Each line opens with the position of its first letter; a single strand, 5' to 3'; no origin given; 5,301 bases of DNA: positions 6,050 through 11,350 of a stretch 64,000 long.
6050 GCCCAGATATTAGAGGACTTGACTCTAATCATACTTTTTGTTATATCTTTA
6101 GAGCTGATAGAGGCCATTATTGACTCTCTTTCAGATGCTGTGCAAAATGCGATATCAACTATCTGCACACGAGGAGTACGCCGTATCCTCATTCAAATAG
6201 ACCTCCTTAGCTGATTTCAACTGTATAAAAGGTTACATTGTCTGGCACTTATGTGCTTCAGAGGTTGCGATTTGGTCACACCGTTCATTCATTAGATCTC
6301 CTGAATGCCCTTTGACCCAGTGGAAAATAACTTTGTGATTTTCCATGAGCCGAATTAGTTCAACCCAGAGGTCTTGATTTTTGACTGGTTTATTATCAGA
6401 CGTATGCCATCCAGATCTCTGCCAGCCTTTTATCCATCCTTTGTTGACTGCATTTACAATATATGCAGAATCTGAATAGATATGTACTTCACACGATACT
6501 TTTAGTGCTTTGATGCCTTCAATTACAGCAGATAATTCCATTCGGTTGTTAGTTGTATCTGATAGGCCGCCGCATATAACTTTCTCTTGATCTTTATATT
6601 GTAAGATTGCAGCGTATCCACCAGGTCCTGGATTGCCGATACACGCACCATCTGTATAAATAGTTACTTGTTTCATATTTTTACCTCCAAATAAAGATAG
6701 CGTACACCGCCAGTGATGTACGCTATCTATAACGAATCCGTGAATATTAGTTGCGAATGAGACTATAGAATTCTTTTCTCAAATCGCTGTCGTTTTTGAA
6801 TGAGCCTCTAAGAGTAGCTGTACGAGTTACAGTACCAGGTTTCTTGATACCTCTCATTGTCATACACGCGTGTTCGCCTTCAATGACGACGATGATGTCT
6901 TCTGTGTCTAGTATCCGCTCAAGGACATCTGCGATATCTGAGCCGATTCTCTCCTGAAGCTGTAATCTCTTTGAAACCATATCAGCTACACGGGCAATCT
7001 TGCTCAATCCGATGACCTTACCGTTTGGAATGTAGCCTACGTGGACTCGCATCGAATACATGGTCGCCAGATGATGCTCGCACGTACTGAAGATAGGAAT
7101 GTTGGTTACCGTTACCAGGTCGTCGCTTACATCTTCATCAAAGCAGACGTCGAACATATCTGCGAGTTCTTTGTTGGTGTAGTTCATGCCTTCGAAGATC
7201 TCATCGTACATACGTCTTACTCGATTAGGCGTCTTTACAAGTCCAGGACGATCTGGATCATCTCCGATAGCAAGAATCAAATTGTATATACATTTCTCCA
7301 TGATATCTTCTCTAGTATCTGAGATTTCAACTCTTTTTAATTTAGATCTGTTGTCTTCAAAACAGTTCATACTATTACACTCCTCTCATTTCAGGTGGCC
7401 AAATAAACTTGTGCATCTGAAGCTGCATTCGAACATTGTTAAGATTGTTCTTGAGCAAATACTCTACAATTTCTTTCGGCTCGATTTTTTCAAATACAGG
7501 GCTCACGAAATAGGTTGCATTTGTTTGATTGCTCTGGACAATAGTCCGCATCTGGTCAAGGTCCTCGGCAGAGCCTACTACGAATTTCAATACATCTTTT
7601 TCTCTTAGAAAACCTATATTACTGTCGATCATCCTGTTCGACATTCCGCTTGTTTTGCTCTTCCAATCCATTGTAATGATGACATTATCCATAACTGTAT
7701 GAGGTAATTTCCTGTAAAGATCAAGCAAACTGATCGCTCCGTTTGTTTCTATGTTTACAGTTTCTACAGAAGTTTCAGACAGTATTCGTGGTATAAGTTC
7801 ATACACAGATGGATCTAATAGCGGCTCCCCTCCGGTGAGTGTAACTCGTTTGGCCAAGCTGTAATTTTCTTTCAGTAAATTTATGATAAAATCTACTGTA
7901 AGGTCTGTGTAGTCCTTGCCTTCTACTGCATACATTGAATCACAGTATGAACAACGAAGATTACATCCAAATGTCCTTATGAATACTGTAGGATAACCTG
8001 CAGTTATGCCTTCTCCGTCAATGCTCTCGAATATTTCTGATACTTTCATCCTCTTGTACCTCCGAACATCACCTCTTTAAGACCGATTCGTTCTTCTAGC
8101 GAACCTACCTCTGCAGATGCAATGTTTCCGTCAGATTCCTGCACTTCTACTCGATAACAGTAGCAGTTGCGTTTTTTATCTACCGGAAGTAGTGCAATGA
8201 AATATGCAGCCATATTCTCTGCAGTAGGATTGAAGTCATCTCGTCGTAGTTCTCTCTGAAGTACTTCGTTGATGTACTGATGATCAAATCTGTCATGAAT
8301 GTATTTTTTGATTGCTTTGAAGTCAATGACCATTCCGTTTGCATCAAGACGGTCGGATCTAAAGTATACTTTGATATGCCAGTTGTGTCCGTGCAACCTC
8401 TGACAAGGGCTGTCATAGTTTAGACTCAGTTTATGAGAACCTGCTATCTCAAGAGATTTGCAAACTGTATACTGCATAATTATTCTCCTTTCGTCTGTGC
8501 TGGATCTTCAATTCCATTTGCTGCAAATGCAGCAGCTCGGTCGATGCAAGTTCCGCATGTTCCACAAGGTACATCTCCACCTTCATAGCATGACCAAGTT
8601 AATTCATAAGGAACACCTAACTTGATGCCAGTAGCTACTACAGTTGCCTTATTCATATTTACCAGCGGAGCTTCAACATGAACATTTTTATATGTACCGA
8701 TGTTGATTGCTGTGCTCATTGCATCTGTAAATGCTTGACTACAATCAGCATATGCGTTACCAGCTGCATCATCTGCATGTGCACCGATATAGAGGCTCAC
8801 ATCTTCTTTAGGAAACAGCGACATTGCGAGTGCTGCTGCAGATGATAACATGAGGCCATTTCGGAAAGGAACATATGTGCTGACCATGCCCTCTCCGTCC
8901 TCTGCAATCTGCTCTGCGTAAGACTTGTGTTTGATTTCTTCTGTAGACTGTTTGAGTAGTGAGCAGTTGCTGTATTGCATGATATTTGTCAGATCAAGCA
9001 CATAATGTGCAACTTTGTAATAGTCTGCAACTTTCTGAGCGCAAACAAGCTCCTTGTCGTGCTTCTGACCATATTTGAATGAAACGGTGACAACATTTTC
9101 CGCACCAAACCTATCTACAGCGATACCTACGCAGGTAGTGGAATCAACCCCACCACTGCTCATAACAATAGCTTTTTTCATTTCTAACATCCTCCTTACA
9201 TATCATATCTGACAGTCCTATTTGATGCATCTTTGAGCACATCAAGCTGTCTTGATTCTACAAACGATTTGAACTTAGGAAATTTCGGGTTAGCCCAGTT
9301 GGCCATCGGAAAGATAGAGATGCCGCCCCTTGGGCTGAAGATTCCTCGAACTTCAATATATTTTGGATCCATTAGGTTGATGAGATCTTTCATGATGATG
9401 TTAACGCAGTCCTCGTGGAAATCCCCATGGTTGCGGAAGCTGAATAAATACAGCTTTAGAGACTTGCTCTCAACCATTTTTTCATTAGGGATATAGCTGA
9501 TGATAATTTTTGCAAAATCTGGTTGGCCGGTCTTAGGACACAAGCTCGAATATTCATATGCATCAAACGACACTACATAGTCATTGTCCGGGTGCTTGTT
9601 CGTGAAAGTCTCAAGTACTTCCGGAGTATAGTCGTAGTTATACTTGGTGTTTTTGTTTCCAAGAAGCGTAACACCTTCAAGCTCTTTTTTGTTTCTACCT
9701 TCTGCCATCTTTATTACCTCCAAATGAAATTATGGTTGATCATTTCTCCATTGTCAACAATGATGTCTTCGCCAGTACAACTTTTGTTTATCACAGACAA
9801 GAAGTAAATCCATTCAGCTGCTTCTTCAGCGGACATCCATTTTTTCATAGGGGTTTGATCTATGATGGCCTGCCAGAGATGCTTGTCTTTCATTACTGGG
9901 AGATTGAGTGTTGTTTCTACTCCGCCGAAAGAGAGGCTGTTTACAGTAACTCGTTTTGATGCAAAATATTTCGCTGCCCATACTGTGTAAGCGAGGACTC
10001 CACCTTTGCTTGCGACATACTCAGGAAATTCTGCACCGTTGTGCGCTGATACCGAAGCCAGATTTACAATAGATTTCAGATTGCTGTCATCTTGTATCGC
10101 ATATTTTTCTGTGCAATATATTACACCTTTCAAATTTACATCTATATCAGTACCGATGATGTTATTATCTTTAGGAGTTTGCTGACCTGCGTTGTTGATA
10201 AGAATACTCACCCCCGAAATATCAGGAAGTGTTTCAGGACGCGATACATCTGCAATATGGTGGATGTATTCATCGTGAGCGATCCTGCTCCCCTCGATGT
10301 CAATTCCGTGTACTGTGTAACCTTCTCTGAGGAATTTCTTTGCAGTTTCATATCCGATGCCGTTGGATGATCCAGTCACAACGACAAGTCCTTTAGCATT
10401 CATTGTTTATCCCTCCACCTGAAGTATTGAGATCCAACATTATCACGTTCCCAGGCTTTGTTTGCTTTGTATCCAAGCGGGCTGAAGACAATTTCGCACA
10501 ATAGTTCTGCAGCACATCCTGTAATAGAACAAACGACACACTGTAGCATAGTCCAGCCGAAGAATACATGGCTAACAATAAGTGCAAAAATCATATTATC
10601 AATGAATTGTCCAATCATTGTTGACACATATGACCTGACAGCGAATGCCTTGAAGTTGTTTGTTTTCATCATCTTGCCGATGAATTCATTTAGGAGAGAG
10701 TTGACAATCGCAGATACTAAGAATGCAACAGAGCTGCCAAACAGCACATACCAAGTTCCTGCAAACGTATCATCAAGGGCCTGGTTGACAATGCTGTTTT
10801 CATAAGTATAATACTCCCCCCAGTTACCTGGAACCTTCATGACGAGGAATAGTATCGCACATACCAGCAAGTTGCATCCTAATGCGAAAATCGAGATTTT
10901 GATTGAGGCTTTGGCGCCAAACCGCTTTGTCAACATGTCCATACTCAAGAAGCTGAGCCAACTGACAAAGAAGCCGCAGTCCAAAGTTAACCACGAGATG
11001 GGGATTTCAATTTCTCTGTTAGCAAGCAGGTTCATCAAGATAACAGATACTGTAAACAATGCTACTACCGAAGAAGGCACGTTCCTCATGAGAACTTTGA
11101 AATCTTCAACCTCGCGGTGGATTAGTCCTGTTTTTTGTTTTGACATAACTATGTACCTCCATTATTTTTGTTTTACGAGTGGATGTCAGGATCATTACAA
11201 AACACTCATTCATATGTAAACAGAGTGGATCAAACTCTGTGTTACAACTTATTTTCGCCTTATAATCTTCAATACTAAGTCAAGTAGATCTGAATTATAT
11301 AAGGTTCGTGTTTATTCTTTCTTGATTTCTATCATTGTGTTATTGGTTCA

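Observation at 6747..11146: Complete preQ1 operon extended by an SDR oxidoreductase and a precursor transporter, with no DpdA/TGT visible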

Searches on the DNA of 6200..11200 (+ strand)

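Call 5: search_dna_similar(query=window:6200-11200:+, collection=phages, mode=near, max_rows=20)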
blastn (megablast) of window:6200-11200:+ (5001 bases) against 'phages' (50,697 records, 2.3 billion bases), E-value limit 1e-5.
No match.

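Call 77: search_rna_families(sources=[L008, L009, L010, L011, L012, L013, L014, L006], threshold=gathering)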
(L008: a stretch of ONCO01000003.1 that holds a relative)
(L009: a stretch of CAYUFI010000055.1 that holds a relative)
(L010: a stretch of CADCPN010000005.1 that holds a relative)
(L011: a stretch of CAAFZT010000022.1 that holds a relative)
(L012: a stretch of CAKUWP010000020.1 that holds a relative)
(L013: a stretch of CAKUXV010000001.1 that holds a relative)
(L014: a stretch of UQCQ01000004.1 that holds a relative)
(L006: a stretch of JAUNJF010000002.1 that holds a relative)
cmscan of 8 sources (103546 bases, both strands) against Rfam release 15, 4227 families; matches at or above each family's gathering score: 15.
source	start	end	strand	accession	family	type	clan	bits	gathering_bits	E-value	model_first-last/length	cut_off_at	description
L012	14535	14606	-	RF00005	tRNA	Gene; tRNA;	CL00001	69.8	29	5.7e-13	1-71/71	no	tRNA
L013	12626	12697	-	RF00005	tRNA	Gene; tRNA;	CL00001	69.8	29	5.7e-13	1-71/71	no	tRNA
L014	12251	12322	-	RF00005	tRNA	Gene; tRNA;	CL00001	69.8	29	5.7e-13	1-71/71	no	tRNA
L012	14817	14888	-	RF00005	tRNA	Gene; tRNA;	CL00001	68.2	29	1.6e-12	1-71/71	no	tRNA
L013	12911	12982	-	RF00005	tRNA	Gene; tRNA;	CL00001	68.2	29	1.6e-12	1-71/71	no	tRNA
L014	12533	12604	-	RF00005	tRNA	Gene; tRNA;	CL00001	68.2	29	1.6e-12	1-71/71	no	tRNA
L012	14694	14774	-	RF00005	tRNA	Gene; tRNA;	CL00001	60.5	29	2.1e-10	1-71/71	no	tRNA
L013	12785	12865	-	RF00005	tRNA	Gene; tRNA;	CL00001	60.5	29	2.1e-10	1-71/71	no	tRNA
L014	12410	12490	-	RF00005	tRNA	Gene; tRNA;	CL00001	60.5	29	2.1e-10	1-71/71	no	tRNA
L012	14438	14521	-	RF00005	tRNA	Gene; tRNA;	CL00001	60.4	29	2.3e-10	1-71/71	no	tRNA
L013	12529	12612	-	RF00005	tRNA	Gene; tRNA;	CL00001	60.4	29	2.3e-10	1-71/71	no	tRNA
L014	12154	12237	-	RF00005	tRNA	Gene; tRNA;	CL00001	60.4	29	2.3e-10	1-71/71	no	tRNA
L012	14612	14683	-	RF00005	tRNA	Gene; tRNA;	CL00001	57.5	29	1.4e-09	1-71/71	no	tRNA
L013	12703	12774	-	RF00005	tRNA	Gene; tRNA;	CL00001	57.5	29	1.4e-09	1-71/71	no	tRNA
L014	12328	12399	-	RF00005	tRNA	Gene; tRNA;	CL00001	57.5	29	1.4e-09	1-71/71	no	tRNA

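Call 79: search_rna_families(source=L008, start=7040, end=7180, threshold=evalue, max_evalue=1, show_alignments=2)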
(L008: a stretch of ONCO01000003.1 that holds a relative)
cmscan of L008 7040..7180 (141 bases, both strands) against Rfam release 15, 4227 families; matches with E-value up to 1: 0.
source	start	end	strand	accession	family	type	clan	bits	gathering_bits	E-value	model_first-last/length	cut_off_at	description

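Call 80: search_rna_families(source=L012, start=7110, end=7260, threshold=evalue, max_evalue=1, show_alignments=2)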
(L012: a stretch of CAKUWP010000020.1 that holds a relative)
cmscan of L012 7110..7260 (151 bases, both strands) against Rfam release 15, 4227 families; matches with E-value up to 1: 0.
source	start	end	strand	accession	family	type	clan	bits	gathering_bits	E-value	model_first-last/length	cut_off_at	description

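Call 81: search_rna_families(source=L006, start=7060, end=7190, threshold=evalue, max_evalue=1, show_alignments=2)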
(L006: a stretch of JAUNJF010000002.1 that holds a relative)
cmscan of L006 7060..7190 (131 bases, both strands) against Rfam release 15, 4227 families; matches with E-value up to 1: 2.
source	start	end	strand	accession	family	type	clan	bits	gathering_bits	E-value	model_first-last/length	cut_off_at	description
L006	7130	7176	+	RF00522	PreQ1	Cis-reg; riboswitch;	-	23.5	39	0.004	1-45/45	no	PreQ1 (pre queuosine) riboswitch aptamer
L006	7106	7173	+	RF02996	int-alpA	Gene; sRNA;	-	18.3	35.8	0.074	1-71/71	no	int-alpA RNA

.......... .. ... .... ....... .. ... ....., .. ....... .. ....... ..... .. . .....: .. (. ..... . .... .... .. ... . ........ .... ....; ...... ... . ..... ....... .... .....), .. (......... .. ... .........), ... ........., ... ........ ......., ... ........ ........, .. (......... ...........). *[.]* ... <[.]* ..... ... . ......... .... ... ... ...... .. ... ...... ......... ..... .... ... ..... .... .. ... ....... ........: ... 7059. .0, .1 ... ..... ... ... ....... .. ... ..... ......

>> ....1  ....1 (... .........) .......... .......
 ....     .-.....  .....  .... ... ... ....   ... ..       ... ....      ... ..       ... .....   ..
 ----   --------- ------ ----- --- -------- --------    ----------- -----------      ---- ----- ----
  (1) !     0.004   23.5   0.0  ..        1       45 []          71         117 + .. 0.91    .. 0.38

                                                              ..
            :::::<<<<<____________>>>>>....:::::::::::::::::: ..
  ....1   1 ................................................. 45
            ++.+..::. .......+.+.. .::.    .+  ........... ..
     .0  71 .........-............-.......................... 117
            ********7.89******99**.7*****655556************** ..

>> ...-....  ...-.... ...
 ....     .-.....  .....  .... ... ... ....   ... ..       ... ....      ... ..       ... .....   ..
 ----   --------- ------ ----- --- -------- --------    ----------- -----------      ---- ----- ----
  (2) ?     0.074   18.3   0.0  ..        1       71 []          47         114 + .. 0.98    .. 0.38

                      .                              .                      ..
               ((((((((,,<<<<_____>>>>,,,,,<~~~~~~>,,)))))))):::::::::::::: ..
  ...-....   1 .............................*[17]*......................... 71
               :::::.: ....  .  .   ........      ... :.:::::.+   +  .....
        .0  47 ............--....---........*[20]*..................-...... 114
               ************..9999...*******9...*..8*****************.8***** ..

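Call 99: search_rna_families(source=L030, start=8300, end=8520, threshold=evalue, max_evalue=1, show_alignments=2)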
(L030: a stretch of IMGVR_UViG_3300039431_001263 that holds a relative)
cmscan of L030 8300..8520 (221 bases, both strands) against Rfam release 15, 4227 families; matches with E-value up to 1: 4.
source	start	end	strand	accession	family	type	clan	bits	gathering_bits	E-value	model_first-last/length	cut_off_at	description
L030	8445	8494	+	RF00522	PreQ1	Cis-reg; riboswitch;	-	30.1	39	0.00014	1-45/45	no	PreQ1 (pre queuosine) riboswitch aptamer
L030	8317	8420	+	RF02630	Hrs12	Gene; sRNA;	-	21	70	0.26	1-87/87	no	Hfq-regulated sRNA 12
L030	8356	8414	+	RF02495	ohsC_RNA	Gene; antitoxin;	-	20.3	50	0.62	1-77/77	no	Oppression of Hydrophobic ORF by sRNA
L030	8303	8420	+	RF01859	Phe_leader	Cis-reg; leader;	-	18.7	55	0.65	1-125/125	no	Phenylalanine leader peptide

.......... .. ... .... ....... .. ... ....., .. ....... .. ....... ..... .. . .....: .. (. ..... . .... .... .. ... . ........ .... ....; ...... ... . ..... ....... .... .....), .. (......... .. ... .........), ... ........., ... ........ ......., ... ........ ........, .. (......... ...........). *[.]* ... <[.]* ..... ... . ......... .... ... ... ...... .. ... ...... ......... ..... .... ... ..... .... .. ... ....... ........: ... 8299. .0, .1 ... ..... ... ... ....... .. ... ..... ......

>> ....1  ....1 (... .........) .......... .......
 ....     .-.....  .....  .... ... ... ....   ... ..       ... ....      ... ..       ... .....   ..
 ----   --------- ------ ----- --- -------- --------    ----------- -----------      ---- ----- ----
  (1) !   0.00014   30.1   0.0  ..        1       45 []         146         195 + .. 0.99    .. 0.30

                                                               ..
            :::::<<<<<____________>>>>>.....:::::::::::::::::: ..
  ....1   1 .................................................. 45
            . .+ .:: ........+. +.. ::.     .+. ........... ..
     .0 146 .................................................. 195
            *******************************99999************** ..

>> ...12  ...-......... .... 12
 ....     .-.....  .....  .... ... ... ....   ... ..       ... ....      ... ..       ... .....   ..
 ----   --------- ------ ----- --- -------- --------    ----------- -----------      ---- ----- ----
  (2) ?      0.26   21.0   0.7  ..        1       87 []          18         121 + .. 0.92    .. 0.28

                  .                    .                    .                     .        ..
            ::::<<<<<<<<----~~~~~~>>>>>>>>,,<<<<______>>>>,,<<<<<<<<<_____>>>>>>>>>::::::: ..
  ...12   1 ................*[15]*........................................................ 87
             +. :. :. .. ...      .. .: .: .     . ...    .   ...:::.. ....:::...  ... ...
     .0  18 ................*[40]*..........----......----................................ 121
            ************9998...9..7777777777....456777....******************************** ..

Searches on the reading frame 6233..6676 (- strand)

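Call 3: search_protein_families(library=pfam, proteins=[window:6233-6676:-], max_evalue=0.01)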
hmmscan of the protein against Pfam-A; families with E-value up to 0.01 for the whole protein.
window:6233-6676:- (147 aa): 2 families
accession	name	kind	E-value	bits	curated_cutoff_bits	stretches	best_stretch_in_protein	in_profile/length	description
PF00075.30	RNase_H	-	6.5e-47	159.7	25.8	1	2-141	2-140/141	RNase H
PF13456.12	RVT_3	-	0.0024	18.3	21.6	1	8-81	2-80/123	Reverse transcriptase-like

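Call 4: search_protein_families(library=ncbifam, proteins=[window:6233-6676:-], max_evalue=0.001)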
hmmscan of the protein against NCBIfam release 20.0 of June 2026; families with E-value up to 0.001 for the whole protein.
window:6233-6676:- (147 aa): 7 families
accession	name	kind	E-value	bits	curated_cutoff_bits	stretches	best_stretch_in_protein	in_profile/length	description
NF001236.0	PRK00203.1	equivalog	2.1e-64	215.6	160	1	1-145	2-145/151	ribonuclease HI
NF005116.0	PRK06548.1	equivalog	6.4e-25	88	280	1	4-143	6-142/161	ribonuclease H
NF006433.0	PRK08719.1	subfamily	7.9e-20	71.2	170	1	40-141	47-145/147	ribonuclease H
NF041306.1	RnaseHI_Halo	equivalog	1.8e-08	34.5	300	1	3-137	69-191/197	ribonuclease HI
NF005567.0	PRK07238.1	equivalog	5.9e-08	32.4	326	1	2-81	2-86/378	bifunctional RNase H/acid phosphatase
NF046109.1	RNaseH_Halikb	equivalog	9e-05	22.5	320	1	5-79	82-157/211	ribonuclease H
NF010482.0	PRK13907.1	equivalog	0.00099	19.2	231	0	4-83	2-83/128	ribonuclease H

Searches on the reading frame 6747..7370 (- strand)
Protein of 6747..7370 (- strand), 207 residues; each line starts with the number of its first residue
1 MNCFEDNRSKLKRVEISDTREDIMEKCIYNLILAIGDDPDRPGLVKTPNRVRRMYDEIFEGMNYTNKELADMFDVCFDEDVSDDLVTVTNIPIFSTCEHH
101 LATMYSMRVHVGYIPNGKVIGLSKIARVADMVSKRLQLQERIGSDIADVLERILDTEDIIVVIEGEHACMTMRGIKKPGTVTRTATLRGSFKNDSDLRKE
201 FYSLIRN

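Call 3: search_protein_families(library=pfam, proteins=[window:6747-7370:-], max_evalue=0.01)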
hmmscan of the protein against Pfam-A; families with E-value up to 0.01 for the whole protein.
window:6747-7370:- (207 aa): 1 family
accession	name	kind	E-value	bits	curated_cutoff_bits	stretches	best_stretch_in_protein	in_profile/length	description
PF01227.27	GTP_cyclohydroI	-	6.6e-66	221.6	27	1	25-206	2-179/179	GTP cyclohydrolase I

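Call 4: search_protein_families(library=ncbifam, proteins=[window:6747-7370:-], max_evalue=0.001)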
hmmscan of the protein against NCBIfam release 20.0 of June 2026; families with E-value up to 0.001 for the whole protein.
window:6747-7370:- (207 aa): 4 families
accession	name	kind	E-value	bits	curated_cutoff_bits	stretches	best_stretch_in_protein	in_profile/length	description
NF006826.0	PRK09347.1-3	subfamily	2.8e-71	238.9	162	1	21-206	6-187/189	GTP cyclohydrolase I FolE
TIGR00063.1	folE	equivalog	2.4e-62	209.6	181.6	1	24-206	1-179/180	GTP cyclohydrolase I FolE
NF006825.1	PRK09347.1-2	subfamily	4e-57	192.6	174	1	24-206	1-179/179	GTP cyclohydrolase I FolE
NF006824.0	PRK09347.1-1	equivalog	4.6e-47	160.3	202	1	17-206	31-217/219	GTP cyclohydrolase I FolE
